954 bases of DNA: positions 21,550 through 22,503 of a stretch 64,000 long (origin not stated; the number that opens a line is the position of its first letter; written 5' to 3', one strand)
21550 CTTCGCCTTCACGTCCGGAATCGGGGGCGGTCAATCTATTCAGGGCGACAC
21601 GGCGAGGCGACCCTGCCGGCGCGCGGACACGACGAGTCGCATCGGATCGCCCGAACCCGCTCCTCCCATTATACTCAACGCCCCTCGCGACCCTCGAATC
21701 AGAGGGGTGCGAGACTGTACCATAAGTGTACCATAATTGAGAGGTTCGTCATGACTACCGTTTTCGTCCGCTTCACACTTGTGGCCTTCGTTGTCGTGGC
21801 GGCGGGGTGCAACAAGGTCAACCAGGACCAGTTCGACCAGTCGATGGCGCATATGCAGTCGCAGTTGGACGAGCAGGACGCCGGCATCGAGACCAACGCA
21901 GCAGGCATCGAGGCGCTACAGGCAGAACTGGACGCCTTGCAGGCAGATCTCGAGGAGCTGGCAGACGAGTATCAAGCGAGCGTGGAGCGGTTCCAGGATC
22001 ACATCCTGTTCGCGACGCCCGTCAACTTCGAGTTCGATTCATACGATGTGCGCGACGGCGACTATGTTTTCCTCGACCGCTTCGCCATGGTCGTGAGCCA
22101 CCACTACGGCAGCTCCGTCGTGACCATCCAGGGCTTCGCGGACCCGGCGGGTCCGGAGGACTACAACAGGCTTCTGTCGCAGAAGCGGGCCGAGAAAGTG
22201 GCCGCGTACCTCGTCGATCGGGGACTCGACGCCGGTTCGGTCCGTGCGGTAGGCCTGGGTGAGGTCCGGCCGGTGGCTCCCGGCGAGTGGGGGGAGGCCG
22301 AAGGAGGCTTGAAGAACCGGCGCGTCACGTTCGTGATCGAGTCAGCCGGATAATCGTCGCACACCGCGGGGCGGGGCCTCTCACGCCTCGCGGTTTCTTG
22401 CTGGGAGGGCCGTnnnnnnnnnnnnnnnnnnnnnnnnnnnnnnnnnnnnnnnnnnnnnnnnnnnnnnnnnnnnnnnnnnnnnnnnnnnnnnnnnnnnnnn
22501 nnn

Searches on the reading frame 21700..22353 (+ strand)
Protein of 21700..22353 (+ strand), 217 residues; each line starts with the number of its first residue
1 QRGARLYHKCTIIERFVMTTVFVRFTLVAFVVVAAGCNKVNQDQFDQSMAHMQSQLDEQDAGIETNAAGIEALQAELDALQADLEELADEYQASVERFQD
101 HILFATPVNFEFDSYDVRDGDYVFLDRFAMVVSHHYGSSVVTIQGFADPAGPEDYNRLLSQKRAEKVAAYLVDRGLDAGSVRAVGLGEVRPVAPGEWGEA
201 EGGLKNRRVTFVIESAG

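Call 64: search_protein_families(library=pfam, proteins=[window:21700-22353:+], max_evalue=0.0001)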
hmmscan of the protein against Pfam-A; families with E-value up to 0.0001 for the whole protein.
window:21700-22353:+ (217 aa): 1 family
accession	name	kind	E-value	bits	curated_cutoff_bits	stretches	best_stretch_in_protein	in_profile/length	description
PF00691.25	OmpA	-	7e-16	58.8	27.2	1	110-195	2-88/98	OmpA family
